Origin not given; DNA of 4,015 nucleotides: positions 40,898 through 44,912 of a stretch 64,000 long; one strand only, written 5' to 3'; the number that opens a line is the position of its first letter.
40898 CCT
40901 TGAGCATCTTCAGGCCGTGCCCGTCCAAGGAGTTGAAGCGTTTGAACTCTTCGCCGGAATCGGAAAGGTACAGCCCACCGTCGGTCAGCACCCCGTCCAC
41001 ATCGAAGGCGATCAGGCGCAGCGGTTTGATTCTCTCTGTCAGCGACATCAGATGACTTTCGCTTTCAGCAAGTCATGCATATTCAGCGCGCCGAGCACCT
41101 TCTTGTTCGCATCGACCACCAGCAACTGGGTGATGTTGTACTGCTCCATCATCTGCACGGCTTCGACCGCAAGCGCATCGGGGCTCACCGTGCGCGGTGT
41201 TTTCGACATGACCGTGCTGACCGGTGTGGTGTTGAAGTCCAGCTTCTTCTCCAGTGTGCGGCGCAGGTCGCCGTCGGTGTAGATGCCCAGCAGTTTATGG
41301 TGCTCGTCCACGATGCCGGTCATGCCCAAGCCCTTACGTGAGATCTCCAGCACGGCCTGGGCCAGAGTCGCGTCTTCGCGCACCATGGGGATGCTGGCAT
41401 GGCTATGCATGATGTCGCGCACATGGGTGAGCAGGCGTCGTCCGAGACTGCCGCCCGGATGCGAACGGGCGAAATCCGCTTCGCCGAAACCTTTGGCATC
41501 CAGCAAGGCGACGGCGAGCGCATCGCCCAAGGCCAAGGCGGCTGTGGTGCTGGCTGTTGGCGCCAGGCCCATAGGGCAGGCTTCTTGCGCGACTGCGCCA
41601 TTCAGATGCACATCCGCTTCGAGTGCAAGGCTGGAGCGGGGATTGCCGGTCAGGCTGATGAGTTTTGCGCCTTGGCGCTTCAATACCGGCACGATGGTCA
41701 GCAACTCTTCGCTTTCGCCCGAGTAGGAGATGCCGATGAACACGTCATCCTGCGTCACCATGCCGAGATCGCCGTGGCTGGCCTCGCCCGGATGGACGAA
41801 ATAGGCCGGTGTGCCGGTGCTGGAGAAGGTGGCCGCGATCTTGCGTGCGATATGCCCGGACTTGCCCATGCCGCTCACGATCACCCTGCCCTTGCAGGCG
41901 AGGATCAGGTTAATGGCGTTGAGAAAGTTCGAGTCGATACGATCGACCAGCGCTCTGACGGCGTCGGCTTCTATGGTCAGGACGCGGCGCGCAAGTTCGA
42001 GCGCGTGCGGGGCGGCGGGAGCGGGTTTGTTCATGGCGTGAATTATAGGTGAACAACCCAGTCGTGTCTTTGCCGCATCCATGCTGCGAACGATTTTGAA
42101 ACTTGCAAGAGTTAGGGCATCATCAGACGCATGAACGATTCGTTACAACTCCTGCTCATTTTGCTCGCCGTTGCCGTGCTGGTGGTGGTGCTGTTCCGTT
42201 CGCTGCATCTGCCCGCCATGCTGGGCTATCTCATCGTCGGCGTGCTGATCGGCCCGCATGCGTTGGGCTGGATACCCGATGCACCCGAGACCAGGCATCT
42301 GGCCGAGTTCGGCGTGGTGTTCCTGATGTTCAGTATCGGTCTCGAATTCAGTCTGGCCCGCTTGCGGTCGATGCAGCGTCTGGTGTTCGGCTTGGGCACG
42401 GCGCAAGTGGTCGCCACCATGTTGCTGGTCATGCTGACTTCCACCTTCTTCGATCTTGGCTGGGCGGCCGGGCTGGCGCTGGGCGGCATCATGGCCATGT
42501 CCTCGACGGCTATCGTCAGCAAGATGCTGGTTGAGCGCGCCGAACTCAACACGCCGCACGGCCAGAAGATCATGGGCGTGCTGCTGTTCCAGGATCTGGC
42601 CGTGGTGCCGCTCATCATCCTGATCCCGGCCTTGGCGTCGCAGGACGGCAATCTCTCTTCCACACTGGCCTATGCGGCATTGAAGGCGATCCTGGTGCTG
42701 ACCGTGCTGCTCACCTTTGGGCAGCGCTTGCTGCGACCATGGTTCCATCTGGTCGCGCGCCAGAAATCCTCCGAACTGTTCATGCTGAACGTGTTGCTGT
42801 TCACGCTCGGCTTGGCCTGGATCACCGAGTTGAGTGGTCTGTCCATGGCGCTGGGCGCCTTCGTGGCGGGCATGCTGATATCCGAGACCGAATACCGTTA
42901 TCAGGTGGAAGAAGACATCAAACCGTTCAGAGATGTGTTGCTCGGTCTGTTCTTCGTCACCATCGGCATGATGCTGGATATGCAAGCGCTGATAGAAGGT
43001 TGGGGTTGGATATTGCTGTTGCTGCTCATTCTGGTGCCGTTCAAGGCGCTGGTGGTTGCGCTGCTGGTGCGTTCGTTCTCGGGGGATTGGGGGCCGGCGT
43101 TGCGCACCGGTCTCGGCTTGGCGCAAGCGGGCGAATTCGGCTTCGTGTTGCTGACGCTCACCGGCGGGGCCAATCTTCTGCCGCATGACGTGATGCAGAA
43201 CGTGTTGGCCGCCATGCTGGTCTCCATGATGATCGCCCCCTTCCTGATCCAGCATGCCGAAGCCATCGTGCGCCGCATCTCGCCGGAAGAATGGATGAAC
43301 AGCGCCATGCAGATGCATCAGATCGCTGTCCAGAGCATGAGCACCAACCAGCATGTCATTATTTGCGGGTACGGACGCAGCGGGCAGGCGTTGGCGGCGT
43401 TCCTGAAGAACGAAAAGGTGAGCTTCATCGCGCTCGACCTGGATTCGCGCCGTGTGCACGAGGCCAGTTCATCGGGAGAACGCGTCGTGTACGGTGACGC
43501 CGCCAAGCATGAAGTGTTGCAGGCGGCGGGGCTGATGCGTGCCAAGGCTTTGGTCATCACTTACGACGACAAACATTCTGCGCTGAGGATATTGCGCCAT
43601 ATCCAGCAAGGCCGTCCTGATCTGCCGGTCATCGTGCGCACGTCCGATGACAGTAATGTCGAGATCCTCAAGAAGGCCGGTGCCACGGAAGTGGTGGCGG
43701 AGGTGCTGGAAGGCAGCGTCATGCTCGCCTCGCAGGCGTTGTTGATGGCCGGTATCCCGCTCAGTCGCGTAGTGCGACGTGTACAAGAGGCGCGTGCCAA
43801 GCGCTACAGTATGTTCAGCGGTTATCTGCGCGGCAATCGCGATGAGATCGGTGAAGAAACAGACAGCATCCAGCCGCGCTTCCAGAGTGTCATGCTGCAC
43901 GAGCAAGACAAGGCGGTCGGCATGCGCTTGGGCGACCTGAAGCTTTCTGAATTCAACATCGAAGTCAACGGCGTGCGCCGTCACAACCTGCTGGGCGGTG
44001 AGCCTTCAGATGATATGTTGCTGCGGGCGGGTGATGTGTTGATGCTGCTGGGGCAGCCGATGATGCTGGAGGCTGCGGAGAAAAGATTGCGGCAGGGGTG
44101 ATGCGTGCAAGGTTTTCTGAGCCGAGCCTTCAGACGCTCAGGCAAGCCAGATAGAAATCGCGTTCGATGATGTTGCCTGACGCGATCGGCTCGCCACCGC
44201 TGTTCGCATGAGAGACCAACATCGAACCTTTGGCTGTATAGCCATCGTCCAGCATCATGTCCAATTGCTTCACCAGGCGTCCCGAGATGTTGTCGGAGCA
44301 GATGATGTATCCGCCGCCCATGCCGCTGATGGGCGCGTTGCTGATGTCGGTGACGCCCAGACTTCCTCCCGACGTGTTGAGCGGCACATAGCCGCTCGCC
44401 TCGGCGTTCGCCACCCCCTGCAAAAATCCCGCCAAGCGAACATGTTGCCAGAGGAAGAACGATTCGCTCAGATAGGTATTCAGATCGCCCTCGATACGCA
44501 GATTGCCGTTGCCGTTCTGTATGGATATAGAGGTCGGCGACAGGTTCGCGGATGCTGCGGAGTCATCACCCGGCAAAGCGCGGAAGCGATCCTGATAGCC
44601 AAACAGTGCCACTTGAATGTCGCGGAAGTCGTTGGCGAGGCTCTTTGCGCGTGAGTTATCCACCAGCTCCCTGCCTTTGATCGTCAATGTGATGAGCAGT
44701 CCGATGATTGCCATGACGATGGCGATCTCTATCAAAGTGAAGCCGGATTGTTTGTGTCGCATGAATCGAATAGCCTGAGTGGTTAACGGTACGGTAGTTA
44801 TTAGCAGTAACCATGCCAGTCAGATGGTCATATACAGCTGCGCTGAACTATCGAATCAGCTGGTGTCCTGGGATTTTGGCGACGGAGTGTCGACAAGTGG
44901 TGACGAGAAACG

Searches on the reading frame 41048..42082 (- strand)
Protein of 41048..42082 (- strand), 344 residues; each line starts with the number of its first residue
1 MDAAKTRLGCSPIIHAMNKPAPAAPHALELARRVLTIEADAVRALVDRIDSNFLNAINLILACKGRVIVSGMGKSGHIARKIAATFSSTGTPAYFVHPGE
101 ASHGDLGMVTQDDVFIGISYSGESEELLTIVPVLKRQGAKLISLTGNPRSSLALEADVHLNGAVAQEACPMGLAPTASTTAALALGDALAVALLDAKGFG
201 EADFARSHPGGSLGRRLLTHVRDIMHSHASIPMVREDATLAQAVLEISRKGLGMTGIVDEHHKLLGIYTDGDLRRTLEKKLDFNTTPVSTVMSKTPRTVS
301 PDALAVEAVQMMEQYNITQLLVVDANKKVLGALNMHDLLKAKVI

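Call 78: search_protein_families(library=pfam, proteins=[window:41048-42082:-], max_evalue=0.00001)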
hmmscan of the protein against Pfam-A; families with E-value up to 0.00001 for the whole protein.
window:41048-42082:- (344 aa): 2 families
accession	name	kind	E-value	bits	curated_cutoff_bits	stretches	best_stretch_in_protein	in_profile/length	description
PF01380.27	SIS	-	4.9e-32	110.9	25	1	60-192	1-131/131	SIS domain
PF00571.33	CBS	-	2.1e-20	73.2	24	2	288-341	1-54/57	CBS domain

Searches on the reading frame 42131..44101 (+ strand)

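Call 78: search_protein_families(library=pfam, proteins=[window:42131-44101:+], max_evalue=0.00001)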
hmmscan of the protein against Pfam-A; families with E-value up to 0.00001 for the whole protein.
window:42131-44101:+ (656 aa): 3 families
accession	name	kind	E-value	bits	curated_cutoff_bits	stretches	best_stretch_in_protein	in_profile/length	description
PF00999.27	Na_H_Exchanger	-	3.2e-62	211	26.2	1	13-373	2-369/375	Sodium/hydrogen exchanger, transmembrane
PF02254.24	TrkA_N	-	1.2e-26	93.7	23.8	1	409-522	1-114/116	TrkA-N domain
PF02080.26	TrkA_C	-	6.4e-08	32.8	27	1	587-653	4-70/71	TrkA-C domain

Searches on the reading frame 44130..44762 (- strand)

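Call 79: search_protein_families(library=pfam, proteins=[window:44130-44762:-], max_evalue=0.00001)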
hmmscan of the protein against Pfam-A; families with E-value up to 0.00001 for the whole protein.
window:44130-44762:- (210 aa): 1 family
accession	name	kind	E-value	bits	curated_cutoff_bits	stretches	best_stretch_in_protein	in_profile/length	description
PF07963.17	N_methyl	-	5.8e-08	32.4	21.2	1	2-26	1-25/27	Prokaryotic N-terminal methylation motif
